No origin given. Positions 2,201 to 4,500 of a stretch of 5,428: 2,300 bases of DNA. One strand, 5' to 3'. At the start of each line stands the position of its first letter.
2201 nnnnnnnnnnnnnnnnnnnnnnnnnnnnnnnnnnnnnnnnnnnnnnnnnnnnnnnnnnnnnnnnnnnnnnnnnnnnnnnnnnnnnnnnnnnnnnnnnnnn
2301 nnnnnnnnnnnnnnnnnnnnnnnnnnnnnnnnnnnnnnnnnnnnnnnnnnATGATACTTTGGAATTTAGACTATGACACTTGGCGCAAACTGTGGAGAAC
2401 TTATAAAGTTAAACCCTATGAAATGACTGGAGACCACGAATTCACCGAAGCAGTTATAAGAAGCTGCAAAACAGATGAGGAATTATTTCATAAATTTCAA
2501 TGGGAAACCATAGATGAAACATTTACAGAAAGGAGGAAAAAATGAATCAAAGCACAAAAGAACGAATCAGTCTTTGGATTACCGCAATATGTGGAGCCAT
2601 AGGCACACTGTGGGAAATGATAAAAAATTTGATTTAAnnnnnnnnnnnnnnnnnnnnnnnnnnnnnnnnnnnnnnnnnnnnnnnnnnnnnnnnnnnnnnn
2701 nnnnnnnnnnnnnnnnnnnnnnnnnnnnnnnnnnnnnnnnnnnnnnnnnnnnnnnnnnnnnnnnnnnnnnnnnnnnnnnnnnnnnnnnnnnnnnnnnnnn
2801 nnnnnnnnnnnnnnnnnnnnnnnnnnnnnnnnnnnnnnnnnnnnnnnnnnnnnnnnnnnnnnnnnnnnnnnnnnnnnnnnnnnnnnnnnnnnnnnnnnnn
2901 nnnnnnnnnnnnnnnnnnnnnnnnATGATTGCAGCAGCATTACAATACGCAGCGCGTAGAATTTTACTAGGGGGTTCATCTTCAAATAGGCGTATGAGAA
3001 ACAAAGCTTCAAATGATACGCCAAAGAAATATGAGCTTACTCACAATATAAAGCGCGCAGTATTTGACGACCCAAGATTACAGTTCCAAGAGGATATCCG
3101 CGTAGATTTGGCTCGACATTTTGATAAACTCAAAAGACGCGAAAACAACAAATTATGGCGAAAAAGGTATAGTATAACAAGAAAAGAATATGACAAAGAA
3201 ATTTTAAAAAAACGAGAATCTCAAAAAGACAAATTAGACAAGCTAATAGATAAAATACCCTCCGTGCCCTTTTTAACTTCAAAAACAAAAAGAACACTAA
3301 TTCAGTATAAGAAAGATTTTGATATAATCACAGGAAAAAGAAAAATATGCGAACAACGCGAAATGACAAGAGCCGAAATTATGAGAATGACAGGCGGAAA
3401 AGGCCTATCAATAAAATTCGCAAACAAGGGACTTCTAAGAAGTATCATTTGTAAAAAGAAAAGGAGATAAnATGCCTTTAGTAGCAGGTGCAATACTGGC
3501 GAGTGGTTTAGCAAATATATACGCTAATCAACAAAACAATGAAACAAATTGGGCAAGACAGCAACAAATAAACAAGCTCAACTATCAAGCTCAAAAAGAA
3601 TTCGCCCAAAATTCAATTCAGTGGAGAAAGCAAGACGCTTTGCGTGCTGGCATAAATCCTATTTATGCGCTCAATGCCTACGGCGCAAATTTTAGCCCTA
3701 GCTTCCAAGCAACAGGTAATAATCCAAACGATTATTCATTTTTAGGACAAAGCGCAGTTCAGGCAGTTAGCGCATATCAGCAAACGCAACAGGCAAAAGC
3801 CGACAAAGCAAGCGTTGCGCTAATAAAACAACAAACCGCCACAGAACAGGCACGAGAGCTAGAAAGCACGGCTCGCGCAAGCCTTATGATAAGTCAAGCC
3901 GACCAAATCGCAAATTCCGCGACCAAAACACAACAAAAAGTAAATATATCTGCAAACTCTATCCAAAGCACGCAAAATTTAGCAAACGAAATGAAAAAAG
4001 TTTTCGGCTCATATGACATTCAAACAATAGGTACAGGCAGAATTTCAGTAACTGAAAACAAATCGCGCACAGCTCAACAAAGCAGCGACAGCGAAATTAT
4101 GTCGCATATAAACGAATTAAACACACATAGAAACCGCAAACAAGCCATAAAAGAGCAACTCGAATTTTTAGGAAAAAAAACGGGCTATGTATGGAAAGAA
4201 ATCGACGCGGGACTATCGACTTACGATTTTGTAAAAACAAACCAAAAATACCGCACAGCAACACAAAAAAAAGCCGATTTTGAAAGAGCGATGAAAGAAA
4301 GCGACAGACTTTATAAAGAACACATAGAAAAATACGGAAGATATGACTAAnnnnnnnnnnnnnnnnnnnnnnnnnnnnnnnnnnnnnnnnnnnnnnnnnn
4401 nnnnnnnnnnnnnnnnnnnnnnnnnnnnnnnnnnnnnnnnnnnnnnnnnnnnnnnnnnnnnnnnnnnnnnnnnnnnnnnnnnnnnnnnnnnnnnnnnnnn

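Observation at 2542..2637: Unannotated 31-aa single-TM peptide with a perfect RBS: candidate single-gene lysis protein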

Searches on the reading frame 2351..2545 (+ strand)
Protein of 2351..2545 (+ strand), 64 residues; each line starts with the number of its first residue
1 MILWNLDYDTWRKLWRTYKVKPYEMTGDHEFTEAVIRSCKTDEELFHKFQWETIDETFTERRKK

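Call 3: search_protein_families(library=phrogs, proteins=[window:2351-2545:+], max_evalue=1)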
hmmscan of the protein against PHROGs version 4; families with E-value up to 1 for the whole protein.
window:2351-2545:+ (64 aa): 0 families

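Call 8: find_encoding_contigs(protein=window:2351-2545:+, flank=6000, max_places=10)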
Protein window:2351-2545:+ (64 aa): 3 contigs read that carry it; 3 places shown.
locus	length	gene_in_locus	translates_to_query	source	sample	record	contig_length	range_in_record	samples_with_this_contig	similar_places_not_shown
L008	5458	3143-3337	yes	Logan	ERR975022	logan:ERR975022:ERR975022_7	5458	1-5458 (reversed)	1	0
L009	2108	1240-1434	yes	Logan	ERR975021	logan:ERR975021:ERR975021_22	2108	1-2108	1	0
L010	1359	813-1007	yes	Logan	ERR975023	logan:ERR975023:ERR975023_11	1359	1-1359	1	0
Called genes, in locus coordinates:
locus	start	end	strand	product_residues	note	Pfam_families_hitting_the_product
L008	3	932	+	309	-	?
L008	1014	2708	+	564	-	PF02305:Phage_F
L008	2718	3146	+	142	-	-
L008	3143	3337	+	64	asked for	-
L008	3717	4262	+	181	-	-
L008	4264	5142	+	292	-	-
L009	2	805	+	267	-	?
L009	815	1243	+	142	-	-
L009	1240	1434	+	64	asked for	-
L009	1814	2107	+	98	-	?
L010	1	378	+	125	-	?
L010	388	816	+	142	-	-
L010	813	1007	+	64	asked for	-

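Call 9: find_homologous_proteins(query=window:2351-2545:+, max_evalue=0.01)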
Query window:2351-2545:+ (64 aa): 8 proteins with E <= 0.01 among 8 candidates.
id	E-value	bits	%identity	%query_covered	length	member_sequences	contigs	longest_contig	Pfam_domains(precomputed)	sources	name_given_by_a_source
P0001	1.0e-37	144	100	100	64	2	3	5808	-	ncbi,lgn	-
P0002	6.5e-28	113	77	100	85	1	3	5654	-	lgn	-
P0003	1.1e-26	109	82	88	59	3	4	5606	-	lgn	-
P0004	7.6e-25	104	70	100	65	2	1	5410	-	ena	-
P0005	3.8e-24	101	79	88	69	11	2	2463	-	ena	-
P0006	4.7e-23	98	72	89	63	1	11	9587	-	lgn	-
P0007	2.2e-22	96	71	86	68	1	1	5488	-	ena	-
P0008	3.4e-21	92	68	89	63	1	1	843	-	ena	-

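Call 11: find_encoding_contigs(protein=P0002, flank=6000, max_places=3)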
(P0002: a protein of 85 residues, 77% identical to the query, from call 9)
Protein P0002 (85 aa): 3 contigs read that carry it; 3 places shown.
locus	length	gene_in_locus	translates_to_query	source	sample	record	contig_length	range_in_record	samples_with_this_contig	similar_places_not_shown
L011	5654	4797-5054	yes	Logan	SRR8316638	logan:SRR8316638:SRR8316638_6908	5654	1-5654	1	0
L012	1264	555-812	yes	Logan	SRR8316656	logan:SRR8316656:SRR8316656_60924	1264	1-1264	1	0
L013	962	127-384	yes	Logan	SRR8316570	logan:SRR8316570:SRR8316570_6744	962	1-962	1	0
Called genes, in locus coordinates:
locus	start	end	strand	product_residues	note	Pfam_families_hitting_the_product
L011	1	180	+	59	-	?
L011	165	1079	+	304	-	-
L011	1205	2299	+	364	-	PF23343:REP_ORF2-G2P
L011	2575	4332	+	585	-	PF02305:Phage_F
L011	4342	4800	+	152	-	-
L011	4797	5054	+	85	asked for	-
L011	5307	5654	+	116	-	?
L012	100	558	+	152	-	-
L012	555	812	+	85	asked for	-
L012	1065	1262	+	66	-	?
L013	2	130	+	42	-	?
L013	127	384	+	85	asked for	-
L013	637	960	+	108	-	?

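Call 12: find_encoding_contigs(protein=P0003, flank=6000, max_places=4)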
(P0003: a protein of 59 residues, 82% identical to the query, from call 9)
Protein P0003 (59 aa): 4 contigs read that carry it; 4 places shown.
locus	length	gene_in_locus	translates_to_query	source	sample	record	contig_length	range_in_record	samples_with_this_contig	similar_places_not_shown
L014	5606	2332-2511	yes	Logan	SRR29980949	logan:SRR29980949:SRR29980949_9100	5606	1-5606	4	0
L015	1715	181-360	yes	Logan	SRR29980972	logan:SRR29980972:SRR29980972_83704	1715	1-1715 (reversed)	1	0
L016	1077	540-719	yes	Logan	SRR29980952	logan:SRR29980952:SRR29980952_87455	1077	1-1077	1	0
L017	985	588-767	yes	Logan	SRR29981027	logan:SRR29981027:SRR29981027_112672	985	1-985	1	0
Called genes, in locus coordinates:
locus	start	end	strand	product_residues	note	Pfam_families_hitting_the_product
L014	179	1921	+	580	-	PF02305:Phage_F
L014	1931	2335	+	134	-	-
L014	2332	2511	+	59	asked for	-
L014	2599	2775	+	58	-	-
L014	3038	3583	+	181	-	-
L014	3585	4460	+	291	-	-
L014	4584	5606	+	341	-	?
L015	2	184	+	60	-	?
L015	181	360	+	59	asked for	-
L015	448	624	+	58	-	-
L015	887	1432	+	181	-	-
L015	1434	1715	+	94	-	?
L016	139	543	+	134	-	-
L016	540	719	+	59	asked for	-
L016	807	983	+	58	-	-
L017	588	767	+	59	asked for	-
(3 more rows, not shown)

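Call 13: find_encoding_contigs(protein=P0004, flank=6000, max_places=3)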
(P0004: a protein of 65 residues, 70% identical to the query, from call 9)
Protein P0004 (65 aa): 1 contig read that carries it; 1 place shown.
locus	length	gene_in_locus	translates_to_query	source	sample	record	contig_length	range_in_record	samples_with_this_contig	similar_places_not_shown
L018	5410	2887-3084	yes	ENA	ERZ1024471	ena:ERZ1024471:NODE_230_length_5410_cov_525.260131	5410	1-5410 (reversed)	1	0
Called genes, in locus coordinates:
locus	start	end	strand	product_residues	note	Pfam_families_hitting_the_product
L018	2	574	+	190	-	?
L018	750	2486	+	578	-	PF02305:Phage_F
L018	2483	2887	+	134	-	-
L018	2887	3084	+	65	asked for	-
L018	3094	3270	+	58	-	-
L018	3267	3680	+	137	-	-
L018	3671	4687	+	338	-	-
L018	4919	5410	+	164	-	?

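Call 14: find_encoding_contigs(protein=P0006, flank=6000, max_places=4)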
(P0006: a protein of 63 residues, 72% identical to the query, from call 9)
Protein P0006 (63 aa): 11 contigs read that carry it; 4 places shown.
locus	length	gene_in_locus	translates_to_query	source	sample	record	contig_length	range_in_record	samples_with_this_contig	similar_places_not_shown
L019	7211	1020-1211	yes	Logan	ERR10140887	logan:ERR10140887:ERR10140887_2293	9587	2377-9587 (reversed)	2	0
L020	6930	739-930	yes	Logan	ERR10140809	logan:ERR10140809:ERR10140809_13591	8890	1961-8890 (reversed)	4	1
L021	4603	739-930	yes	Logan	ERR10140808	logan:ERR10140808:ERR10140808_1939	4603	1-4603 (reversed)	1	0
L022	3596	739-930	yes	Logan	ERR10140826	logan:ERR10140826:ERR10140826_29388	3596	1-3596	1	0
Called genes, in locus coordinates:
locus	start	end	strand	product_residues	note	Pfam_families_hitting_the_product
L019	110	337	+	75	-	-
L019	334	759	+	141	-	-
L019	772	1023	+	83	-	-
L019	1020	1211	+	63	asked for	-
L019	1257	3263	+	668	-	PF01751:Toprim, PF01131:Topoisom_bac, PF01396:Zn_ribbon_Top1 (weak)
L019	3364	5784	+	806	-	PF07669:Eco57I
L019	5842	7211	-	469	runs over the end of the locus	PF03432:Relaxase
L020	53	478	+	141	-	-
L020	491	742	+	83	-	-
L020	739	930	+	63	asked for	-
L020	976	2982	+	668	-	PF01751:Toprim, PF01131:Topoisom_bac, PF01396:Zn_ribbon_Top1 (weak)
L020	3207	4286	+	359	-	-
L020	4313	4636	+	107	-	-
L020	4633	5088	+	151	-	-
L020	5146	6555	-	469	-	PF03432:Relaxase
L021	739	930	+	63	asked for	-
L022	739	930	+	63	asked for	-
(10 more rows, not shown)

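Call 15: find_encoding_contigs(protein=P0007, flank=6000, max_places=3)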
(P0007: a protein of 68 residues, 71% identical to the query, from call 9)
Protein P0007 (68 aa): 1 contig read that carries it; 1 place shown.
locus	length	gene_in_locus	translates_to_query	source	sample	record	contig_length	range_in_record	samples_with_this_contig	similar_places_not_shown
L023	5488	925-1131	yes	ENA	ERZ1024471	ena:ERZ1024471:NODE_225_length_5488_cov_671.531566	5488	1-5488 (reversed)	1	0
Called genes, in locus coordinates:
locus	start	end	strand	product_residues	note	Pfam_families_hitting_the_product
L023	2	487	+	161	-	?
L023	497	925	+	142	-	-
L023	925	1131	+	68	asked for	-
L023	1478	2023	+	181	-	-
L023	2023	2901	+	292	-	-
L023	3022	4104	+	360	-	PF23343:REP_ORF2-G2P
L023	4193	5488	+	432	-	?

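Call 46: find_related_loci(query=A2, collection=genome_contigs, flank=5000)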
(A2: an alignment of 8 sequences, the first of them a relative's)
Query A2 (64 aa) in genome_contigs; peptide patterns used: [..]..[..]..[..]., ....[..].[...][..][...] (x = any residue, [..] = any of these).
43 stretches matched a pattern, but none encodes a relative of the query by tblastn (E <= 1e-3).

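Call 48: search_dna_similar(query=P0001, collection=plasmids, mode=protein, max_evalue=0.001, max_rows=20)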
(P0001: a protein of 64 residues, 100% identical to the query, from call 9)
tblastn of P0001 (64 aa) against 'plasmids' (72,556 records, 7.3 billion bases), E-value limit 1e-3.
No match.

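Call 54: search_protein_families(library=pfam, proteins=[window:2351-2545:+], max_evalue=10)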
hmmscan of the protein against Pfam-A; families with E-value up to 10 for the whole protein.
window:2351-2545:+ (64 aa): 1 family
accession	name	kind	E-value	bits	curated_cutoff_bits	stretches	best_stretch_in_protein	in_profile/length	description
PF03588.20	Leu_Phe_trans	-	0.037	14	22.7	1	2-51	32-80/171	Leucyl/phenylalanyl-tRNA protein transferase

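Call 87: search_protein_families(library=ncbifam, proteins=[window:2351-2545:+], max_evalue=10)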
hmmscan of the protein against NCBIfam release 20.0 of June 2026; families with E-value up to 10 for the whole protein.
window:2351-2545:+ (64 aa): 2 families
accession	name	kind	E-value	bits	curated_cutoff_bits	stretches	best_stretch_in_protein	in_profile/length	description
TIGR02413.1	Bac_small_yrzI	paralog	0.049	13.8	47.05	1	37-63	14-40/46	YrzI family small protein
NF006912.0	PRK09400.2-3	equivalog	0.077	12.8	126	1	28-53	3-27/69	preprotein translocase subunit SecE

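Call 98: search_protein_families(library=pfam, proteins=[L019:110-337:+, L019:334-759:+, L019:772-1023:+, L019:1020-1211:+], max_evalue=0.01)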
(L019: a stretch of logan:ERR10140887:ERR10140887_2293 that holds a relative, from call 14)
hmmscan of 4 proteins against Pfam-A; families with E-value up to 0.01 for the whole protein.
L019:110-337:+ (75 aa): 4 families
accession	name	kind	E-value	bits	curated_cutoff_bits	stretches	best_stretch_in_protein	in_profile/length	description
PF07332.16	Phage_holin_3_6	-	0.00047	20.6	28.4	1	18-70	46-97/116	Putative Actinobacterial Holin-X, holin superfamily III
PF12420.13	DUF3671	-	0.0032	17.4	34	1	4-74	148-219/223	Fam-L, Fam-M like protein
PF25147.1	Ribophorin_II_C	-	0.0047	18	27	1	9-61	40-92/99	Ribophorin_II, C-terminal domain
PF07695.17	7TMR-DISM_7TM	-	0.0063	16.9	29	1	2-65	84-147/205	7TM diverse intracellular signalling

L019:334-759:+ (141 aa): 0 families

L019:772-1023:+ (83 aa): 0 families

L019:1020-1211:+ (63 aa): 0 families

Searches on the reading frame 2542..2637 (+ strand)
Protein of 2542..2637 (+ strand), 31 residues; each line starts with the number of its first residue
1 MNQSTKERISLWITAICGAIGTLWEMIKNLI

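Call 3: search_protein_families(library=phrogs, proteins=[window:2542-2637:+], max_evalue=1)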
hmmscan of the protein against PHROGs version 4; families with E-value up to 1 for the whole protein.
window:2542-2637:+ (31 aa): 0 families

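Call 7: find_encoding_contigs(protein=window:2542-2637:+, flank=6000, max_places=10)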
Protein window:2542-2637:+ (31 aa): no gene with exactly this product is on record in the collection.

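Call 21: search_dna_similar(query=window:2542-2634:+, collection=phages, mode=protein, max_evalue=10, max_rows=40)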
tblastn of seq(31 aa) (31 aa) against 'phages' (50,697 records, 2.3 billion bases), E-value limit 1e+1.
Records with a match: 5; places in all: 5; records where one place covers at least 80% of the query: 2.
Best place of each record, by identity: <60% 5.
By first word of the organism name: Stenotrophomonas 2; Mycobacterium 2; Escherichia 1.
By host as written in the record: - 3; Mycobacterium smegmatis mc2 155 2.
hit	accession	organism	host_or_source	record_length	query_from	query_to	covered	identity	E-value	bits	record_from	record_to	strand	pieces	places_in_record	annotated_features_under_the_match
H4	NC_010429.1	Stenotrophomonas phage PSH1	-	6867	4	26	74%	56.5%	2e+0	29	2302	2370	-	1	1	hypothetical protein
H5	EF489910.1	Stenotrophomonas phage PSH1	-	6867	4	26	74%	56.5%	2e+0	29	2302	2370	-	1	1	hypothetical protein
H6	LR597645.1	Escherichia phage Fraca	-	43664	4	24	68%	57.1%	6e+0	28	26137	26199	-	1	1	Phage protein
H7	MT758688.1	Mycobacterium phage CELFI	Mycobacterium smegmatis mc2 155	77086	3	27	81%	40.0%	6e+0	28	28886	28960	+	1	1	hypothetical protein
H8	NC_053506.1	Mycobacterium phage CELFI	Mycobacterium smegmatis mc2 155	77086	3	27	81%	40.0%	6e+0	28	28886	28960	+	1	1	hypothetical protein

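Call 32: find_related_loci(query=A1, collection=genome_contigs, flank=6000)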
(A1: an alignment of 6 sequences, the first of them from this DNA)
Query A1 (31 aa) in genome_contigs; peptide patterns used: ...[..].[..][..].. (x = any residue, [..] = any of these).
70 stretches matched a pattern, but none encodes a relative of the query by tblastn (E <= 1e-3).

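Call 34: find_related_loci(query=A1, collection=metagenome_contigs, flank=6000)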
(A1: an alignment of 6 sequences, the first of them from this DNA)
Query A1 (31 aa) in metagenome_contigs; peptide patterns used: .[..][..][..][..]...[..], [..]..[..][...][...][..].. (x = any residue, [..] = any of these).
181 stretches matched a pattern; 8 encode a relative of the query (tblastn E <= 1e-3); 8 distinct loci.
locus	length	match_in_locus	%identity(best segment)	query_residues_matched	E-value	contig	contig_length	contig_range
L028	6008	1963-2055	97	1-31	2e-17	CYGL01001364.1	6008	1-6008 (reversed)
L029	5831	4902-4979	62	6-31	4e-8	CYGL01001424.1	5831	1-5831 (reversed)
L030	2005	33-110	62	6-31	4e-8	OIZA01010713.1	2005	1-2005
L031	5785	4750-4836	55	3-31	4e-8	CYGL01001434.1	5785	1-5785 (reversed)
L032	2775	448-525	62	6-31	4e-8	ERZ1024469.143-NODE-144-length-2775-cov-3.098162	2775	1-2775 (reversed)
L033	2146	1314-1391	62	6-31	4e-8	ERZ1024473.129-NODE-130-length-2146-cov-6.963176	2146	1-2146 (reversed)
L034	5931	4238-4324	55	3-31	4e-8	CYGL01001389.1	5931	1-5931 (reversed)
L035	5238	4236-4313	65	6-31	3e-8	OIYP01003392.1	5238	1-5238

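Call 40: search_protein_representatives(protein=window:2542-2637:+)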
Query: 31 residues. Proteins with E-value up to 0.001 (for the whole library): 1; up to 1e-10: 0; up to 1e-30: 0. The best 1 are listed.
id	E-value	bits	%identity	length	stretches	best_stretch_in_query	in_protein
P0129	3.5e-04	35.2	68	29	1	6-30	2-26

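Call 54: search_protein_families(library=pfam, proteins=[window:2542-2634:+], max_evalue=10)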
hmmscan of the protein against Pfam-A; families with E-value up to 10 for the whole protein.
seq(31 aa): 0 families

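Call 68: predict_structure(protein=window:2542-2637:+)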
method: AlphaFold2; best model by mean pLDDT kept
length: 31 residues; sequences in the alignment: 1
mean_pLDDT: 90.2   pTM: 0.38
mean pLDDT of the five models: 90.2, 89.4, 88.8, 88.5, 88.4
residues with pLDDT >= 90: 24; 70-90: 6; 50-70: 1; < 50: 0
segments of 3 or more residues with pLDDT < 50: none
pLDDT, mean of each block of 10 residues (from residue 1): 83 93 95 90
secondary structure, 60 per line:
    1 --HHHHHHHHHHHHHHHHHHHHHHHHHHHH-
elements in order: H3-30

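Call 86: search_solved_structures(query=window:2542-2634:+, max_evalue=10)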
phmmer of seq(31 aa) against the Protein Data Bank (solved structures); distinct sequences matched with E-value up to 10: 2.
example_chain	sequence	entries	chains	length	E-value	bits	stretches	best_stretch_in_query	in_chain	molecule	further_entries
2l3u_A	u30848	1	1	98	0.27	14.7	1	1-22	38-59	YbbR family protein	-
1bq8_A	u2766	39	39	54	1.8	12.2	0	9-27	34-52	PROTEIN (RUBREDOXIN) | Rubredoxin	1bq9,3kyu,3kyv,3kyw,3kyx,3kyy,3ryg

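Call 87: search_protein_families(library=ncbifam, proteins=[window:2542-2634:+], max_evalue=10)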
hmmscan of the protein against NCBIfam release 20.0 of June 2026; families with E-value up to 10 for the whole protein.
seq(31 aa): 0 families

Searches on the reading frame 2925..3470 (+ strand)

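Call 3: search_protein_families(library=phrogs, proteins=[window:2925-3470:+], max_evalue=1)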
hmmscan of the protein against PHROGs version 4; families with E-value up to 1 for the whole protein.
window:2925-3470:+ (181 aa): 0 families

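Call 54: search_protein_families(library=pfam, proteins=[window:2925-3470:+], max_evalue=10)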
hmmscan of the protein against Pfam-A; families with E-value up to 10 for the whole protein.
window:2925-3470:+ (181 aa): 2 families
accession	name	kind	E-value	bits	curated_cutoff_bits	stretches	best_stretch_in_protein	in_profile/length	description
PF22161.1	Mre11_C_bact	-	1.4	9.4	27.4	1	90-110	17-37/47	Mre11 C-terminal domain, bacteria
PF16231.10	DUF4890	-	1.5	9.8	29.7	1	23-111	14-100/109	Domain of unknown function (DUF4890)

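Call 87: search_protein_families(library=ncbifam, proteins=[window:2925-3470:+], max_evalue=10)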
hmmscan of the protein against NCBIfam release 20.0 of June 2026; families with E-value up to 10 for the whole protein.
window:2925-3470:+ (181 aa): 0 families

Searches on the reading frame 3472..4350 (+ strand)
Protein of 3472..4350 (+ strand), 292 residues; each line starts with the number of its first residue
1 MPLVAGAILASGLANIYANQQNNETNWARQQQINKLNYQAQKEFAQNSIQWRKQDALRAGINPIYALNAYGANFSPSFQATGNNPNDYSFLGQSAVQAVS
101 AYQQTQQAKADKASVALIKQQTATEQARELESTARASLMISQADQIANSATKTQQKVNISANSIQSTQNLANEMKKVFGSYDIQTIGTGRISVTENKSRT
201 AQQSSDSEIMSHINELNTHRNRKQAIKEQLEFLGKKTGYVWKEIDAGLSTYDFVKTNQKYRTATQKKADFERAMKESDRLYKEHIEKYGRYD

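Call 3: search_protein_families(library=phrogs, proteins=[window:3472-4350:+], max_evalue=1)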
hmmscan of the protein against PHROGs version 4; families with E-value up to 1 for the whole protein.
window:3472-4350:+ (292 aa): 5 families
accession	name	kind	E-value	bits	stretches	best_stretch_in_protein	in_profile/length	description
phrog_11693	-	tail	7.8e-05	23.9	1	3-213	11-179/228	pilot protein for DNA ejection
phrog_20617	-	tail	0.0022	19.2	1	33-181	24-170/200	minor tail protein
phrog_1534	-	unknown function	0.03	15.3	1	177-245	7-69/108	-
phrog_34605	-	tail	0.041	14.6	1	34-149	33-142/254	minor tail protein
phrog_25177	-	unknown function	0.091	13.6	1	89-127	13-50/164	-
